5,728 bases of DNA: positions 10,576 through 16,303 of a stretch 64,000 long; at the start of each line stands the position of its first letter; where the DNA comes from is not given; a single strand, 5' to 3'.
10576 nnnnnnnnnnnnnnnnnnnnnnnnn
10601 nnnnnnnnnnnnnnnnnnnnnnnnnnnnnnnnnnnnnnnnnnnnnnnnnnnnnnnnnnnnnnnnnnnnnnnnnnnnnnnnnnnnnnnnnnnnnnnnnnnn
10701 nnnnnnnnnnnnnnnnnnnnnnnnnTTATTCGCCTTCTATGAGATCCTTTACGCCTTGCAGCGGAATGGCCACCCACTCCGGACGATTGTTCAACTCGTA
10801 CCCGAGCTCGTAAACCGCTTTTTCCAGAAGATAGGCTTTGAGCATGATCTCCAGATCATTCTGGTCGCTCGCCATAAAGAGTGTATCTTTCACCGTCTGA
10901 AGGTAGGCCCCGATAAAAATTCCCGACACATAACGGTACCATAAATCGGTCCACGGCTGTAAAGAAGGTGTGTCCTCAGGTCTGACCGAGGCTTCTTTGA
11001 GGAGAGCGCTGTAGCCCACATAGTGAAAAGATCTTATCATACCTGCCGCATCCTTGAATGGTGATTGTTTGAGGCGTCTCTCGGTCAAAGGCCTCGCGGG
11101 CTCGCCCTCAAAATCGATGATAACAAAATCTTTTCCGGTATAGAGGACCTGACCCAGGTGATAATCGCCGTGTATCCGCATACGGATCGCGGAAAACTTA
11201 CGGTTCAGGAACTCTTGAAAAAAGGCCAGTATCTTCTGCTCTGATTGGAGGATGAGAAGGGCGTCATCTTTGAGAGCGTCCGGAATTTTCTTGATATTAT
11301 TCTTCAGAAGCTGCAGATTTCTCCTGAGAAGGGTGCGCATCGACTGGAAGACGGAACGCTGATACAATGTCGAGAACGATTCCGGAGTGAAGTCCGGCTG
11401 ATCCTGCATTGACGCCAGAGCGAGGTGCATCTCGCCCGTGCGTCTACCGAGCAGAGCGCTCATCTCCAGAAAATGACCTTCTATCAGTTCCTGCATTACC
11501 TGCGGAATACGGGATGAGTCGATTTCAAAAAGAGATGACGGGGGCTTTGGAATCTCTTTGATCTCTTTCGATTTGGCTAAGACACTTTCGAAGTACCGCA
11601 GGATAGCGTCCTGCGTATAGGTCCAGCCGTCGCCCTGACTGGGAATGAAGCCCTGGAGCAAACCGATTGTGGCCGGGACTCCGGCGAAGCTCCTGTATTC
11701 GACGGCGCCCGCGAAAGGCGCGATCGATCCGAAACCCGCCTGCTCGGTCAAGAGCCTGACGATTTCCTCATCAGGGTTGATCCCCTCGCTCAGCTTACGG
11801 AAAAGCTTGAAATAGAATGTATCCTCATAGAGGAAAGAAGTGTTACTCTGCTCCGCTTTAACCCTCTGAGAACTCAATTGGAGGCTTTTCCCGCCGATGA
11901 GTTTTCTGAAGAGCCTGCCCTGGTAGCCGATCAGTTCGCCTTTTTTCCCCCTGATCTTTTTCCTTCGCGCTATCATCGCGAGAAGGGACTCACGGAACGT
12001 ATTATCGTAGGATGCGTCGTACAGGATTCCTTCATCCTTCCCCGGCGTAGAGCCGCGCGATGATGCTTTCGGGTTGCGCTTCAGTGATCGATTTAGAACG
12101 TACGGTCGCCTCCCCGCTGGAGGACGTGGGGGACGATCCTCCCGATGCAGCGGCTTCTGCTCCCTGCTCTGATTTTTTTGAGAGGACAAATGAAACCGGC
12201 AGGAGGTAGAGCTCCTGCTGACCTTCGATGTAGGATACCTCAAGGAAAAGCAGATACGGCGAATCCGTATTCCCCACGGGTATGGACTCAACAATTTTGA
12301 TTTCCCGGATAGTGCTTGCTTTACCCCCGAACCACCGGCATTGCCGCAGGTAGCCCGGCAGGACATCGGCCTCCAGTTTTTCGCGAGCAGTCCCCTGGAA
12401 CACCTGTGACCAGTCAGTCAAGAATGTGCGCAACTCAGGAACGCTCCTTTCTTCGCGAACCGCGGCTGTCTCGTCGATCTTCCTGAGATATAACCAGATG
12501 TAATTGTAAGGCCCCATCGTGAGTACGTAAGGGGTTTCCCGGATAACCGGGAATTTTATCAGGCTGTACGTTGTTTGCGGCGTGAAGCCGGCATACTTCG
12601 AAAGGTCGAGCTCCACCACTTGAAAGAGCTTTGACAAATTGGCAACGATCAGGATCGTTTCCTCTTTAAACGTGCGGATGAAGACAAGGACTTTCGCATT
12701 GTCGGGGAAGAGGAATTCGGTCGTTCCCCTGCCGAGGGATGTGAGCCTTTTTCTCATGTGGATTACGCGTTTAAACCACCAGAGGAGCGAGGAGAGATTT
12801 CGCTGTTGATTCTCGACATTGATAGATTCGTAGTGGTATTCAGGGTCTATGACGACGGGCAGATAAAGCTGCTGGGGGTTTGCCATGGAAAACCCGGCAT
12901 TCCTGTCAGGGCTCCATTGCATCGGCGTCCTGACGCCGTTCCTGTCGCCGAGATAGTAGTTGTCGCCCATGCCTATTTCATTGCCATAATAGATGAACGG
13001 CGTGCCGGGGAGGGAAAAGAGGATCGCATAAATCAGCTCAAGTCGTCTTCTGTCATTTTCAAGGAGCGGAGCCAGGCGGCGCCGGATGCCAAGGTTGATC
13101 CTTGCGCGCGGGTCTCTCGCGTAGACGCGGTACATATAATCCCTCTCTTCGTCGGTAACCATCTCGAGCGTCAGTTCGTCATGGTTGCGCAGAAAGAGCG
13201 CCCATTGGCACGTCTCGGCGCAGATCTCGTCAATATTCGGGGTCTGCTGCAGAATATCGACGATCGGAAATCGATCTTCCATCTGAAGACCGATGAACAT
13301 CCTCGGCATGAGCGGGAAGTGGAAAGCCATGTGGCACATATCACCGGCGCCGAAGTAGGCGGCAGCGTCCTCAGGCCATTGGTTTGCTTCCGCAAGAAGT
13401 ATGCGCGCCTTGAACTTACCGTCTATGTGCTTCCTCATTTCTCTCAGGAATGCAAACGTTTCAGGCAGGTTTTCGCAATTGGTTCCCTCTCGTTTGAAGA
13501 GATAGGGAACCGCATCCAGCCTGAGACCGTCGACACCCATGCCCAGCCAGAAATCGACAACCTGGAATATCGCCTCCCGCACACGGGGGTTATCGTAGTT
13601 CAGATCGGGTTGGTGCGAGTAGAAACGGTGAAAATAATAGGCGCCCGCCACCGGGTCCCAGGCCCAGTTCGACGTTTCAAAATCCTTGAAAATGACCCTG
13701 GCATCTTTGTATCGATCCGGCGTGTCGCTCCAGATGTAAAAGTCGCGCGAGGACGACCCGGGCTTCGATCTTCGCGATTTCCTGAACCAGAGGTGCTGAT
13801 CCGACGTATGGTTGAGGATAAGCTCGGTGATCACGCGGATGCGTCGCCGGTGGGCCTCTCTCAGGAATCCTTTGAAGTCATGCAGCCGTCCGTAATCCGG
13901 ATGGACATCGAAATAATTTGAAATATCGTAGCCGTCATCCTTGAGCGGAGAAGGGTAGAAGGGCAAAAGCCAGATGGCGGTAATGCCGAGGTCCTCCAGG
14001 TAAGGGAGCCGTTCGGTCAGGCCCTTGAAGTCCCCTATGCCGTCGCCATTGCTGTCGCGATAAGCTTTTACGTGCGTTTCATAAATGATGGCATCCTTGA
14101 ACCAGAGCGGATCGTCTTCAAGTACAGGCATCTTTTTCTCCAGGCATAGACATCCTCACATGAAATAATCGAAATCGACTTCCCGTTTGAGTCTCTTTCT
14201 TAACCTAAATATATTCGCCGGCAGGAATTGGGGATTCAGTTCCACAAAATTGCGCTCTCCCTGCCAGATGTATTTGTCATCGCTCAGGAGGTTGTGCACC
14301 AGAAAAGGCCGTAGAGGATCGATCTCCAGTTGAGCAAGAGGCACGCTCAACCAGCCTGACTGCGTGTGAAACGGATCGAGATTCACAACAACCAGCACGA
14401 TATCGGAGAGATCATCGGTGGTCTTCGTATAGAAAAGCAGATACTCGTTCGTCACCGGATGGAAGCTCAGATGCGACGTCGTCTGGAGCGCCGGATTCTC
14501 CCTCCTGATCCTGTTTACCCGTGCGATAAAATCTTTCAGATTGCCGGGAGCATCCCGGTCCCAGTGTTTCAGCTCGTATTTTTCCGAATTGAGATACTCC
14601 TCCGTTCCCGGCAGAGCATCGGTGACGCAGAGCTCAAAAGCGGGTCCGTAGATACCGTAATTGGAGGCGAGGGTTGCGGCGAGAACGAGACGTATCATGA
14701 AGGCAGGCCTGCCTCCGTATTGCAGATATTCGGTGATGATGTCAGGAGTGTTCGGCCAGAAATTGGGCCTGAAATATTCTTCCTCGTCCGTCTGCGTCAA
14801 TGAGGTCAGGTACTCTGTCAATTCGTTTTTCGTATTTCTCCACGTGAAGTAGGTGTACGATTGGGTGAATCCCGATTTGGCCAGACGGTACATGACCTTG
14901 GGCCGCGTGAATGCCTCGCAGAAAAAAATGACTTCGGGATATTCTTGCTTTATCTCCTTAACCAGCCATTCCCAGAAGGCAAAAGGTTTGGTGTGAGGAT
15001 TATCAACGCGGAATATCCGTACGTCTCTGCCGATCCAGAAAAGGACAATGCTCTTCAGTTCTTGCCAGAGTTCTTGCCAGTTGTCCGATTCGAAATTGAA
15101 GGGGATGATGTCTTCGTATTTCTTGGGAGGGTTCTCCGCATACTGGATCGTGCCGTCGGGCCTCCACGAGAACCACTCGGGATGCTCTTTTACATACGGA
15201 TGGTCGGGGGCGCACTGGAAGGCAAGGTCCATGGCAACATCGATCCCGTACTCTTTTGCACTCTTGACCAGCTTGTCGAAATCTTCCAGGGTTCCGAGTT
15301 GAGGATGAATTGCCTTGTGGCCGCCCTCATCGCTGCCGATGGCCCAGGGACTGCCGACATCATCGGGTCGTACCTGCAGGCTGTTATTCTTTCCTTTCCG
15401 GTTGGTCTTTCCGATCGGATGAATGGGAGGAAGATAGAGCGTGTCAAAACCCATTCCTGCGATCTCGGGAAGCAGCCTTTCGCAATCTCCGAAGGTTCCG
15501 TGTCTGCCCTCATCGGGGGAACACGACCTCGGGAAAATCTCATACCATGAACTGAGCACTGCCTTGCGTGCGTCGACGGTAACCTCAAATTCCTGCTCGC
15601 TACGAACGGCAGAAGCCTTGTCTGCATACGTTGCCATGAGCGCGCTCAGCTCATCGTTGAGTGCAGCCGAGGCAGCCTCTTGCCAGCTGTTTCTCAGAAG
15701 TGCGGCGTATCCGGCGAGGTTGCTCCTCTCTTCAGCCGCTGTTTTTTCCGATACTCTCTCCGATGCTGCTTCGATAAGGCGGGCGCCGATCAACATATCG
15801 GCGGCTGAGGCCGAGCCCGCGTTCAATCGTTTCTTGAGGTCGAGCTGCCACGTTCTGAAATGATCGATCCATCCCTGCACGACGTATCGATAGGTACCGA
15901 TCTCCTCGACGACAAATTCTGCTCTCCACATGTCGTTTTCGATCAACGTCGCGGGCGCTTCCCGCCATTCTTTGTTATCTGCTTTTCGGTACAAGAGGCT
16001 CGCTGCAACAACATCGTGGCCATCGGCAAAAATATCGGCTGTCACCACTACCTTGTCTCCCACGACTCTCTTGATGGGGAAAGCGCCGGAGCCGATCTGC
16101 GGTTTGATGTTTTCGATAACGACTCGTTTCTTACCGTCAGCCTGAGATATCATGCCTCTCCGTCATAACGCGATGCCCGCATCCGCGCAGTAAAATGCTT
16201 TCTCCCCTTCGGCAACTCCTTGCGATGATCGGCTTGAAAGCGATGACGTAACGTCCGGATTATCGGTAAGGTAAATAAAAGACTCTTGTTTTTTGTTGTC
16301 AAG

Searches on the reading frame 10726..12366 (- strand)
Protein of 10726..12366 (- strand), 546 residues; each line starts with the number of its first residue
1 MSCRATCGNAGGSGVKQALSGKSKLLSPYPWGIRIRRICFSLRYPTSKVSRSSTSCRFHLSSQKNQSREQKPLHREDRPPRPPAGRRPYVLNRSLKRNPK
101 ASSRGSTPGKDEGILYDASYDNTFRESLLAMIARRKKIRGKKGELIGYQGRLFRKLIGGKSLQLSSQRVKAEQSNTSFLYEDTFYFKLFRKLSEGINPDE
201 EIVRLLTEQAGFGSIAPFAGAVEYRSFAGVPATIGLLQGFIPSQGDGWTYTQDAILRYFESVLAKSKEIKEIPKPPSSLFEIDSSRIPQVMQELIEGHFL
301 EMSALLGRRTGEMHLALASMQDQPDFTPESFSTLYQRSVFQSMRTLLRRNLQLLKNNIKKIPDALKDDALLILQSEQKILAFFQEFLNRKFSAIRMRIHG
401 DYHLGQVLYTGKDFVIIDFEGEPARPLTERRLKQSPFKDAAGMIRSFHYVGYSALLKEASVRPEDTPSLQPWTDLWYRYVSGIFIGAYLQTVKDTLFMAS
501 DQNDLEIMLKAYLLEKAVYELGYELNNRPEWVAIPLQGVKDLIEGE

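Call 57: search_protein_families(library=pfam, proteins=[window:10726-12366:-], max_evalue=0.00001)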
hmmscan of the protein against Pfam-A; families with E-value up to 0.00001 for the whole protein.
window:10726-12366:- (546 aa): 0 families

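Call 77: search_protein_families(library=pfam, proteins=[window:10726-12366:-], max_evalue=0.001)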
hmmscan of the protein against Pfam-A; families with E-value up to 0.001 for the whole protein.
window:10726-12366:- (546 aa): 1 family
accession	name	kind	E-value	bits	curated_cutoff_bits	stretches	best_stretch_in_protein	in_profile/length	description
PF01636.29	APH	-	9.3e-05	22.7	23.2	1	304-420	91-195/239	Phosphotransferase enzyme family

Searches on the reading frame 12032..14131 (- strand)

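Call 57: search_protein_families(library=pfam, proteins=[window:12032-14131:-], max_evalue=0.00001)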
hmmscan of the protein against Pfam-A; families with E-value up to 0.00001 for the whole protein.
window:12032-14131:- (699 aa): 3 families
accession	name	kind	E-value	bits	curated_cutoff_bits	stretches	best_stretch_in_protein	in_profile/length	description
PF00128.31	Alpha-amylase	-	1.5e-92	311.6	22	2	22-326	5-323/446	Alpha amylase, catalytic domain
PF16657.11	Malt_amylase_C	-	9.8e-19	67.7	27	1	469-546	1-75/75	Maltogenic Amylase, C-terminal domain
PF18085.6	Mak_N_cap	-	3.4e-06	28.4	22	1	594-662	1-67/87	Maltokinase N-terminal cap domain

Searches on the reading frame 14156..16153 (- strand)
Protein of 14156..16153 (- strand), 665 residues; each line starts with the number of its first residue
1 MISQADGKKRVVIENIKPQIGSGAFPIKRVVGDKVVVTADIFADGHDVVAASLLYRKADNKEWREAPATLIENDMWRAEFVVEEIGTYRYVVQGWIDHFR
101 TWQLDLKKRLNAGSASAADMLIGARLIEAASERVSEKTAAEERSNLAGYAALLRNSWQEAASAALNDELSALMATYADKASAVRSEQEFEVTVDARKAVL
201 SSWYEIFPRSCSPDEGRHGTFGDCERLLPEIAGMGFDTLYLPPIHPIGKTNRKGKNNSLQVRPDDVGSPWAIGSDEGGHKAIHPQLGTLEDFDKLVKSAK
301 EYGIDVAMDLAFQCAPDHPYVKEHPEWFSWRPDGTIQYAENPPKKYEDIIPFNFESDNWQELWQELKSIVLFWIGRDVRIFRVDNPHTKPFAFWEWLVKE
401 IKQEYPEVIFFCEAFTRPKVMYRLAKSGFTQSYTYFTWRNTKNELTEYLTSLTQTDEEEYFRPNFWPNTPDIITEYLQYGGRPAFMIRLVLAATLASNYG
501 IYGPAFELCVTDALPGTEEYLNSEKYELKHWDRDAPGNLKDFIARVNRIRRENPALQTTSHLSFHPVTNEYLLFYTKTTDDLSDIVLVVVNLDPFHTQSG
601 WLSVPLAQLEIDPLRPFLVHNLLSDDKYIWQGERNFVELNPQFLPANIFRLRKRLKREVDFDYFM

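Call 57: search_protein_families(library=pfam, proteins=[window:14156-16153:-], max_evalue=0.00001)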
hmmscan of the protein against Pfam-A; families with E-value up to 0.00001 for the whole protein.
window:14156-16153:- (665 aa): 3 families
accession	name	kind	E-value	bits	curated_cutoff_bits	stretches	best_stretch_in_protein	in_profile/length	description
PF11896.14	GlgE_dom_N_S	-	7.1e-53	180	25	1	9-194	1-178/179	Alpha-1,4-glucan:maltose-1-phosphate maltosyltransferase, domain N/S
PF21702.3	GLGE_C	-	3.3e-26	91.8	27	1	564-651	1-87/87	GLGE, C-terminal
PF00128.31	Alpha-amylase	-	1.5e-07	31.5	22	1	226-363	23-138/446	Alpha amylase, catalytic domain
